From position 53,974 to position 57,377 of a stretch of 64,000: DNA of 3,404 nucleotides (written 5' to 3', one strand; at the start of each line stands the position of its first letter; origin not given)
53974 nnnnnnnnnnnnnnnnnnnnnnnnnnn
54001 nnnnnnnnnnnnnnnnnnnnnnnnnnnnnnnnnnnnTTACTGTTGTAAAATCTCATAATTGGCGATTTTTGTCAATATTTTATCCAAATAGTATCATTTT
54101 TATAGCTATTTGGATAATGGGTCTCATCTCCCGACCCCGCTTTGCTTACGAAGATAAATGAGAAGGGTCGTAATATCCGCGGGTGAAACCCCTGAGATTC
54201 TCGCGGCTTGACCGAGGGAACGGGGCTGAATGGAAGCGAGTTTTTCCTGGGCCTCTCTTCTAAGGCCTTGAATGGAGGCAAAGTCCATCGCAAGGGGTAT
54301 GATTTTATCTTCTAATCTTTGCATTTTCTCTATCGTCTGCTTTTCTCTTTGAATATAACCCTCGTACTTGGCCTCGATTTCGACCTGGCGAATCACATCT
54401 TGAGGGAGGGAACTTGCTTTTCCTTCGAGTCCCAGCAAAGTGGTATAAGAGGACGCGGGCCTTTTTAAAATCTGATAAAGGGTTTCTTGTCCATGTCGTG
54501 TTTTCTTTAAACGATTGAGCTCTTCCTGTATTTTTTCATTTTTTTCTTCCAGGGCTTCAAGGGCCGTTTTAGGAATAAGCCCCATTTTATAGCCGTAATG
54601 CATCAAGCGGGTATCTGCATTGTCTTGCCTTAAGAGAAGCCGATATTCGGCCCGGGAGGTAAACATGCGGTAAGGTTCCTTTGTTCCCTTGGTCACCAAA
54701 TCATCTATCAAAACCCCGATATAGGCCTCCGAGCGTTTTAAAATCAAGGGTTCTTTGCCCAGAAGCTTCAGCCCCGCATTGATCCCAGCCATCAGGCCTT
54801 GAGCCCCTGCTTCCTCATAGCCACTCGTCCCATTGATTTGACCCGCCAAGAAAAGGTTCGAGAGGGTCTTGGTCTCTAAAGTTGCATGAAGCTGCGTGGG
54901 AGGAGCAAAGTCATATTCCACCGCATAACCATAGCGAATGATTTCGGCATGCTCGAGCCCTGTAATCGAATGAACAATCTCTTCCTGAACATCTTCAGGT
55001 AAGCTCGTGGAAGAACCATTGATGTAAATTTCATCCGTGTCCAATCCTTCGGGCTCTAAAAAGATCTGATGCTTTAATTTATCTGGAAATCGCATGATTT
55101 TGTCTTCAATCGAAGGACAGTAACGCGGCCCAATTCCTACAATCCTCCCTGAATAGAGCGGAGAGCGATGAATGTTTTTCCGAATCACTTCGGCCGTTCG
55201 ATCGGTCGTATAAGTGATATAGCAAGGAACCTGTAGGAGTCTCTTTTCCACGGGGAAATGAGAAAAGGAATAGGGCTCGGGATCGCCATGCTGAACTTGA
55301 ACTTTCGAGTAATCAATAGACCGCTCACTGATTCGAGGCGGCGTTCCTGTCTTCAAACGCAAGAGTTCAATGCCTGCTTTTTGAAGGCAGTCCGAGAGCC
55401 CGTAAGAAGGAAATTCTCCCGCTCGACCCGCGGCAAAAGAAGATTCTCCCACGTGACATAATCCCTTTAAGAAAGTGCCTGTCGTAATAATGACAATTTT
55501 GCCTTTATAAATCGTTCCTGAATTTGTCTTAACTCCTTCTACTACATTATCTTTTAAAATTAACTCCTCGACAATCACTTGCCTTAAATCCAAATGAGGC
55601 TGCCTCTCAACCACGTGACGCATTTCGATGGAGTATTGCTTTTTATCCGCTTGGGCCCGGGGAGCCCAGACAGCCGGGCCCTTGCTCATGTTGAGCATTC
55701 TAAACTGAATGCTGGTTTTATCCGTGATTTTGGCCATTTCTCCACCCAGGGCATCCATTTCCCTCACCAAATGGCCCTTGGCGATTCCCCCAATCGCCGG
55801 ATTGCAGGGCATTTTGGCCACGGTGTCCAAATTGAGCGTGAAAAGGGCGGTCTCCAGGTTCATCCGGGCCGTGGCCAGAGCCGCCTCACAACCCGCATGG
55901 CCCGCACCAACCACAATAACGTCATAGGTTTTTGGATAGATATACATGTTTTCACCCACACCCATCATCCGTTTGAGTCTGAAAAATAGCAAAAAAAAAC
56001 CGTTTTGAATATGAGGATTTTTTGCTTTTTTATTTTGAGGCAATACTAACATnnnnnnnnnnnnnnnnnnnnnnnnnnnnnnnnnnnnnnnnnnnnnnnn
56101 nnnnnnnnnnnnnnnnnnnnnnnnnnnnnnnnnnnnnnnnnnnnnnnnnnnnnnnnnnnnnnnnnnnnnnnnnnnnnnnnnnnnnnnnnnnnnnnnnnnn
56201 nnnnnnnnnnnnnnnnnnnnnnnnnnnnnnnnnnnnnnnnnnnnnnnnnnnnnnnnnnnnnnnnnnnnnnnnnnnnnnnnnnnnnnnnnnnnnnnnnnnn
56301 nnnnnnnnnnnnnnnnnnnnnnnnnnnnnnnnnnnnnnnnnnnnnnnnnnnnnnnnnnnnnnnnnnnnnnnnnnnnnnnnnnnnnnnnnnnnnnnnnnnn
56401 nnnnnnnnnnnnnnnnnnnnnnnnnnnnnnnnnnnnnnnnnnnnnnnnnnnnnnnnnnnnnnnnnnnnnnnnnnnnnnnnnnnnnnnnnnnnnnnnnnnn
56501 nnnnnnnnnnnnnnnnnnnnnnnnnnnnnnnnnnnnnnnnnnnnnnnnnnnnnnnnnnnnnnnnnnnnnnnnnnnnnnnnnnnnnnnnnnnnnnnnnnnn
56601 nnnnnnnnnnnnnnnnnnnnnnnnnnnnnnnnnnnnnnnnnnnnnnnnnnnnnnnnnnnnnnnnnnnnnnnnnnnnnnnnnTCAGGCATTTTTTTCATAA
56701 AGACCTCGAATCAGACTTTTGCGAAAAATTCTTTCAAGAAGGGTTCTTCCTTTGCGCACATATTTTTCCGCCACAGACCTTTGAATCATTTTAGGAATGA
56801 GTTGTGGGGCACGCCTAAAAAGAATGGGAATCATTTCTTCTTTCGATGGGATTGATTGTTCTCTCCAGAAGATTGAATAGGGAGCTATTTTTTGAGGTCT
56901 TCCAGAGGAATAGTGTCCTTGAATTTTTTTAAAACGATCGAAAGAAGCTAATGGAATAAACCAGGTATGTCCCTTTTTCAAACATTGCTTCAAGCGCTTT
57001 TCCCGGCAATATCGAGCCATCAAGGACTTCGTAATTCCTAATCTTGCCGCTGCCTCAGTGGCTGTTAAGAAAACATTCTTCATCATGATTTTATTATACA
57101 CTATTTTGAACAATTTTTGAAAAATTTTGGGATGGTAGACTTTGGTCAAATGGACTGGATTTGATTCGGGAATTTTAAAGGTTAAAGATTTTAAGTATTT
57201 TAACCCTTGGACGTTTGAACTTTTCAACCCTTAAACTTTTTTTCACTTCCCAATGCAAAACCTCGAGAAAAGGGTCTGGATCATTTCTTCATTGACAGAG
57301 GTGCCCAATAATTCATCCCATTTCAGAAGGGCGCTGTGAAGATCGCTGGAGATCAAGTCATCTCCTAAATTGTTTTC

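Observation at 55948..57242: AbiE-like two-gene module (HTH regulator plus AbiEii/DUF1814 nucleotidyltransferase) inserted between mnmG and mnmE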

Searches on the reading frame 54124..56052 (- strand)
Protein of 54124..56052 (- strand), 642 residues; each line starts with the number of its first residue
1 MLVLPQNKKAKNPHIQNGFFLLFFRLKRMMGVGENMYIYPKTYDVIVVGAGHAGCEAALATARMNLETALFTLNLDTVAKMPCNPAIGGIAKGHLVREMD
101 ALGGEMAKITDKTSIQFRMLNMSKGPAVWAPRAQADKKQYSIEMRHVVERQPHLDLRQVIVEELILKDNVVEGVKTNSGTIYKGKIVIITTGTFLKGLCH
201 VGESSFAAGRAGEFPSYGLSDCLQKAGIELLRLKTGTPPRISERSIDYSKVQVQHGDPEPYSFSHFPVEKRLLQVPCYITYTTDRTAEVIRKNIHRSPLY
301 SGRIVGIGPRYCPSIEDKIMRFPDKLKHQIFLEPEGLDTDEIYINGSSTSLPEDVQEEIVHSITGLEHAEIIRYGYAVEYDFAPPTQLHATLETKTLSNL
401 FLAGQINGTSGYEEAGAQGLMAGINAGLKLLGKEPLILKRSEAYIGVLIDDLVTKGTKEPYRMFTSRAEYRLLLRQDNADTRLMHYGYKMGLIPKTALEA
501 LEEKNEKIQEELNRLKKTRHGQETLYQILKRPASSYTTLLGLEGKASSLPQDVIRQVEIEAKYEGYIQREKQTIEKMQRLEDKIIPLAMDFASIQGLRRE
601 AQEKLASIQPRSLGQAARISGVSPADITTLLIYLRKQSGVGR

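Call 3: search_protein_families(library=pfam, proteins=[window:54124-56052:-], max_evalue=0.1)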
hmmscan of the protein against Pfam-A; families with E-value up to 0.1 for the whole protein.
window:54124-56052:- (642 aa): 11 families
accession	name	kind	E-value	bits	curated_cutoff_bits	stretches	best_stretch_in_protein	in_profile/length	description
PF01134.28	GIDA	-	8.3e-171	568.8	22.1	1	44-434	1-391/391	Glucose inhibited division protein A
PF13932.14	SAM_GIDA_C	-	1e-22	80.2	27.1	1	575-631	1-57/57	tRNA modifying enzyme MnmG/GidA C-terminal helical bundle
PF21680.2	GIDA_C_1st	-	1.8e-13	51.5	24.7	1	498-571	4-96/96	tRNA modifying enzyme MnmG/GidA C-terminal helical domain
PF07992.20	Pyr_redox_2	-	0.00012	22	26.1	1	43-85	1-42/291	Pyridine nucleotide-disulphide oxidoreductase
PF12831.13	FAD_oxidored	-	0.00019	21.3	27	1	44-71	1-28/416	FAD dependent oxidoreductase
PF00890.30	FAD_binding_2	-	0.00056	19.6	20.4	1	44-72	1-29/414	FAD binding domain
PF01946.23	Thi4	-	0.0022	17.7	26.2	0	42-72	17-48/235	Thi4 family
PF13738.12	Pyr_redox_3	-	0.004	16.9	30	0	42-71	164-193/305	Pyridine nucleotide-disulphide oxidoreductase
PF01266.30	DAO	-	0.053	13.5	27.9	0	44-71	1-28/353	FAD dependent oxidoreductase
PF03486.20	HI0933_like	-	0.066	13.1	50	0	44-75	2-33/244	HI0933-like protein Rossmann domain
PF01262.27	AlaDh_PNT_C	-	0.071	13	23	0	44-80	30-66/214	Alanine dehydrogenase/PNT, C-terminal domain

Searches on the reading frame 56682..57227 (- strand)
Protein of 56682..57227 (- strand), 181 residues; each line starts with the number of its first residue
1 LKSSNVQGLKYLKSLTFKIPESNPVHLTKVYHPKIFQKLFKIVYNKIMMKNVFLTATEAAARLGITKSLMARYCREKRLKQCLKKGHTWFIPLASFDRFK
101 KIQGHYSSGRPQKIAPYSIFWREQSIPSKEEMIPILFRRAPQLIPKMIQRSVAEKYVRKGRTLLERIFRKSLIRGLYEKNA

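Call 3: search_protein_families(library=pfam, proteins=[window:56682-57227:-], max_evalue=0.1)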
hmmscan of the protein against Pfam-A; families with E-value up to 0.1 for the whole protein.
window:56682-57227:- (181 aa): 4 families
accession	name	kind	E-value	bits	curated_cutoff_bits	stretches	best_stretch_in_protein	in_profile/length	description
PF12728.13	HTH_17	-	7e-08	33.1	27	1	53-100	1-47/51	Helix-turn-helix domain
PF20038.5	HTH_59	-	0.017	15.5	27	1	53-95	7-56/66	Helix-turn-helix domain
PF02042.20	RWP-RK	-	0.028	14.7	29.3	1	54-79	13-38/49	RWP-RK domain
PF13560.12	HTH_31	-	0.085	13.6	27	0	54-78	15-39/64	Helix-turn-helix domain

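Call 4: search_protein_families(library=padloc, proteins=[window:56682-57227:-], max_evalue=1)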
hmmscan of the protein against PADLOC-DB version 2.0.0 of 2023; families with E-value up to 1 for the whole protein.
window:56682-57227:- (181 aa): 1 family
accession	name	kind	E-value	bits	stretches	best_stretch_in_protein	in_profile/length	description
PDLC04133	mad1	-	2.4e-05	22.5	1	51-101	3-52/60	mads_1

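Call 5: search_protein_families(library=ncbifam, proteins=[window:56682-57227:-], max_evalue=1)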
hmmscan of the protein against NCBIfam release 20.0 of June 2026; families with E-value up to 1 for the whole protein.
window:56682-57227:- (181 aa): 2 families
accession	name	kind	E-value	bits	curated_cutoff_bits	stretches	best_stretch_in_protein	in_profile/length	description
TIGR01764.1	excise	domain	0.0091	16.3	28.8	1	53-100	1-47/49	excisionase family DNA-binding protein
TIGR04169.1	perox_w_seleSAM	hypoth_equivalog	0.14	12.2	120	1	33-87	20-73/109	arsenosugar biosynthesis-associated peroxidase-like protein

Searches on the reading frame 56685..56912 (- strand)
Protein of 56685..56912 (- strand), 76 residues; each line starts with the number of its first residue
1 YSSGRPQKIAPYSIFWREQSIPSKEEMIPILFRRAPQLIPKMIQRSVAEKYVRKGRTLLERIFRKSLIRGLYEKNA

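Call 35: find_homologous_proteins(query=A3, max_evalue=0.01)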
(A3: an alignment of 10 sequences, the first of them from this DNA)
Query A3 (10 sequences) (76 aa, profile of the alignment): 17 proteins with E <= 0.01 among 839 candidates.
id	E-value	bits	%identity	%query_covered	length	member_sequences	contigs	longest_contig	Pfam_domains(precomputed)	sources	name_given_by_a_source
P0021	5.2e-29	118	59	99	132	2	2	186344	PF12728.14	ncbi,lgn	-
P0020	1.6e-28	116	84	99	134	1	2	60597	PF12728.14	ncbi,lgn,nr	ncbi:MAG: helix-turn-helix domain-containing protein [Chlamydiae bacterium]|nr:helix-turn-helix doma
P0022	1.4e-25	107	47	96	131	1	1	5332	PF12728.14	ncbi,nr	ncbi:MAG: helix-turn-helix domain-containing protein [Candidatus Omnitrophica bacterium]|nr:helix-tu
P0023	1.8e-23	100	38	84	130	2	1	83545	PF12728.14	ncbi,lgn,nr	ncbi:MAG: helix-turn-helix domain-containing protein [Verrucomicrobiae bacterium]|nr:helix-turn-heli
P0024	4.2e-21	93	39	89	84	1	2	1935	-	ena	-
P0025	9.5e-21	91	39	80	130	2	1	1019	PF12728.14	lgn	-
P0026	5.6e-20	89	38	95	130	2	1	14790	PF12728.14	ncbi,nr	ncbi:helix-turn-helix domain-containing protein [bacterium]|nr:helix-turn-helix domain-containing pr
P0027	4.8e-19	86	35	97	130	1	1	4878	PF12728.14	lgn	-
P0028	7.5e-19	85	34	97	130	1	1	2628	-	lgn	-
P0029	8.2e-19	85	36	95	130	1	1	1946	PF12728.14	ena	-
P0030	1.1e-18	85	32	82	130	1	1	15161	PF12728.14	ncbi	ncbi:MAG: helix-turn-helix domain-containing protein [Verrucomicrobiia bacterium]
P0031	8.2e-18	82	35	93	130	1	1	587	PF12728.14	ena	-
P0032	1.3e-17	81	33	97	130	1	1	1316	-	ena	-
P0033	3.9e-17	80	32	92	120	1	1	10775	-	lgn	-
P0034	1.1e-16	78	28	97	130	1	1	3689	-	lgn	-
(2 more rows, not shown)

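Call 47: search_protein_representatives(alignment_id=A4)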
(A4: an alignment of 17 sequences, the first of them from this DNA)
Query: 17 sequences, 72 profile positions. Proteins with E-value up to 0.001 (for the whole library): 11; up to 1e-10: 10; up to 1e-30: 0. The best 11 are listed.
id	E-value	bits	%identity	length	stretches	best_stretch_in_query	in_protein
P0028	1.7e-25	104.9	-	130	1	1-71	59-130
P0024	6.9e-24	99.7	-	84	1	2-71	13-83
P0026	1.7e-23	98.4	-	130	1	1-70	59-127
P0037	4.6e-21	90.7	-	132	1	1-70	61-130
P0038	4.4e-20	87.6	-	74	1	5-70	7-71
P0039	3.8e-18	81.3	-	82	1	3-70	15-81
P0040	1.6e-17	79.3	-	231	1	1-70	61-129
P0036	1.1e-12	63.8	-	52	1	20-70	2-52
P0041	2.3e-12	62.8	-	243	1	8-70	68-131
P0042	4.2e-11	58.8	-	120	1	8-71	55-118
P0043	8.8e-10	54.5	-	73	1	8-69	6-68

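Call 62: find_encoding_contigs(protein=P0040, flank=5000, max_places=2)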
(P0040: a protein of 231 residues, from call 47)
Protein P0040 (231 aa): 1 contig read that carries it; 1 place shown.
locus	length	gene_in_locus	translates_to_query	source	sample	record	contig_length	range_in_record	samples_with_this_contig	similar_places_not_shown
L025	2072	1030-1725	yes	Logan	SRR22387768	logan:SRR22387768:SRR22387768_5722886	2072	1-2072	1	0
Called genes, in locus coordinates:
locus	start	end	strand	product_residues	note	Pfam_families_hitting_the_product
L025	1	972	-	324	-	?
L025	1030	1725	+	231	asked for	PF12728:HTH_17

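Call 63: find_encoding_contigs(protein=P0026, flank=5000, max_places=2)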
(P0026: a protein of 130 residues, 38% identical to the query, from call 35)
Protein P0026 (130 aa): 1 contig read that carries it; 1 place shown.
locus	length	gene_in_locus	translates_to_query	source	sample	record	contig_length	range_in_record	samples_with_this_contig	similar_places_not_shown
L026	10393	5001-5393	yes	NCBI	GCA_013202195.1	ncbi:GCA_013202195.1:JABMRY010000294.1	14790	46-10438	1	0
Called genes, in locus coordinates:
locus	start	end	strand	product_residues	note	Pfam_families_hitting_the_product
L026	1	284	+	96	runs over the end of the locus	PF13391:HNH_2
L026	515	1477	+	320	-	PF13401:AAA_22 (faint), PF20720:nSTAND3 (faint), PF00004:AAA, PF07728:AAA_5 (faint)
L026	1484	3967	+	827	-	PF00082:Peptidase_S8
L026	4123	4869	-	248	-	-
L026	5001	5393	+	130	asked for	PF12728:HTH_17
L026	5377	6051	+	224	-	PF08843:AbiEii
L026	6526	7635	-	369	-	PF01208:URO-D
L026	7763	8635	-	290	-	PF08240:ADH_N, PF00107:ADH_zinc_N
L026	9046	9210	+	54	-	-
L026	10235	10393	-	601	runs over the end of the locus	-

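Call 77: search_solved_structures(query=A4, max_evalue=10, show_alignments=0)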
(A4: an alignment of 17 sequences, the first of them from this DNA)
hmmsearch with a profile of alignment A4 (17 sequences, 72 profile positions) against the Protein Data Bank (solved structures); distinct sequences matched with E-value up to 10: 0.
